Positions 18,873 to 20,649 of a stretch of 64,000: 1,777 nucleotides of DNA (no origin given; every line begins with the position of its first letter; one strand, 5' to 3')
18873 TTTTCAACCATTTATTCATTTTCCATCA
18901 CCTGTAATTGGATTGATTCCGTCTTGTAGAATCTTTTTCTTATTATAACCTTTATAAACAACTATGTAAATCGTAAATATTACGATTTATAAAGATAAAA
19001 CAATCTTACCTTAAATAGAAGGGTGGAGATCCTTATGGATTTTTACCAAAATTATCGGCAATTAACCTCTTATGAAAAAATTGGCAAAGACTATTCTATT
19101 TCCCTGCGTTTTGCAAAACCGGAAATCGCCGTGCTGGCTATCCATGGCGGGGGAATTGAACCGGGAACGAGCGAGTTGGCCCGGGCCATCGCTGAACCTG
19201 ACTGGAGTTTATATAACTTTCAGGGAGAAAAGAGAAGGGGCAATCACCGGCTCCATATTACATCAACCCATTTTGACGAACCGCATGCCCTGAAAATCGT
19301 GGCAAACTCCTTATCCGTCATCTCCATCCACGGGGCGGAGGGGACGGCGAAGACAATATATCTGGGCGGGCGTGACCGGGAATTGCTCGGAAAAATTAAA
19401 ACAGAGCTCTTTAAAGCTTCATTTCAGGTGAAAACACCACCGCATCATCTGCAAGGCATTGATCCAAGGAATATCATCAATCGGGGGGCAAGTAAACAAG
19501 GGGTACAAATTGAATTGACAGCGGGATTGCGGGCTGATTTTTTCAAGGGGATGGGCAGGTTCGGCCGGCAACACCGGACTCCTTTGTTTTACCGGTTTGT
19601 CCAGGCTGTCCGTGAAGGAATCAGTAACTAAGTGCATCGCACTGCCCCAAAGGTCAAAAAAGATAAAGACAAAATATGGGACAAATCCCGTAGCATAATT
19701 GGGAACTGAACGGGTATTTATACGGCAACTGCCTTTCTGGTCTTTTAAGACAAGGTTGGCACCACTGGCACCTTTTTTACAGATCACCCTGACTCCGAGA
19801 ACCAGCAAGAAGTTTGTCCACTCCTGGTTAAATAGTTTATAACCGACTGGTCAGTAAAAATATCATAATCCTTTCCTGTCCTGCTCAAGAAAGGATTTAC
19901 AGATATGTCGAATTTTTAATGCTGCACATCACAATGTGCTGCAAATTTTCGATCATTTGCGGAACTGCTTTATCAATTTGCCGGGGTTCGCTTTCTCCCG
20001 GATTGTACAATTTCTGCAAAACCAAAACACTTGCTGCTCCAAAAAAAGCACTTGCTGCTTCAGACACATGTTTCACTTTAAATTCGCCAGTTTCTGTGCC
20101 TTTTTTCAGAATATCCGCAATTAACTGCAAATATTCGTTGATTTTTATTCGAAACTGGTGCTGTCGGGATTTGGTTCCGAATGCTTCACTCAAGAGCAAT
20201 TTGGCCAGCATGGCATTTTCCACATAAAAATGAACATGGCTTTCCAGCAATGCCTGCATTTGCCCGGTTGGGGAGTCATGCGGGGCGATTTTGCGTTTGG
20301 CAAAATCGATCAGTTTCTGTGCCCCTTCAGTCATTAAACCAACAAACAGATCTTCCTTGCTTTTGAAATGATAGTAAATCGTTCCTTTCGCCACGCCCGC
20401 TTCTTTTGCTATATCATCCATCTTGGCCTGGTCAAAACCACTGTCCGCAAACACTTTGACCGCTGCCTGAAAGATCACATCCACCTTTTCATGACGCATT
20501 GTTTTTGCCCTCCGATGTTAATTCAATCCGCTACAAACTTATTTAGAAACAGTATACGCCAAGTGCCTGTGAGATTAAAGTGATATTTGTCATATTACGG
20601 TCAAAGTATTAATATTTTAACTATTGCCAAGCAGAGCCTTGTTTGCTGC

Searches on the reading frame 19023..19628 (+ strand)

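Call 31: search_protein_families(library=pfam, proteins=[window:19023-19628:+], max_evalue=0.01)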
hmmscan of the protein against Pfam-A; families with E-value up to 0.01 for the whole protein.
window:19023-19628:+ (202 aa): 1 family
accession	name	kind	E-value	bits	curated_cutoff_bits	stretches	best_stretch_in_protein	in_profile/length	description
PF05908.16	Gamma_PGA_hydro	-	4.2e-63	212.7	22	1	8-195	1-191/191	Poly-gamma-glutamate hydrolase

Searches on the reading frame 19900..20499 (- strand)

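Call 31: search_protein_families(library=pfam, proteins=[window:19900-20499:-], max_evalue=0.01)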
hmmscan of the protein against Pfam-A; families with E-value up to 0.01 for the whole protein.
window:19900-20499:- (200 aa): 7 families
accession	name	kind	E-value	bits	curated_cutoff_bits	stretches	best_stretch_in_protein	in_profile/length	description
PF00440.29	TetR_N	-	2.5e-19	69.2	24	1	9-53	1-45/47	Bacterial regulatory proteins, tetR family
PF17932.6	TetR_C_24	-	1.3e-08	35.6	26.4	1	75-157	2-85/114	Tetracyclin repressor-like, C-terminal domain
PF17935.6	TetR_C_27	-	1.8e-05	25.2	26.1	1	114-157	39-82/106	Tetracyclin repressor-like, C-terminal domain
PF08359.16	TetR_C_4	-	4.4e-05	24.1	21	1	61-143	6-89/133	YsiA-like protein, C-terminal region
PF14246.11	TetR_C_7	-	0.001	19.5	22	1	87-159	9-84/119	AefR-like transcriptional repressor, C-terminal domain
PF17938.6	TetR_C_29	-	0.0018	18.9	26.2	1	77-142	1-69/119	Tetracyclin repressor-like, C-terminal domain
PF13022.12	HTH_Tnp_1_2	-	0.0047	17.5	27.9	0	13-65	15-65/122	Helix-turn-helix of insertion element transposase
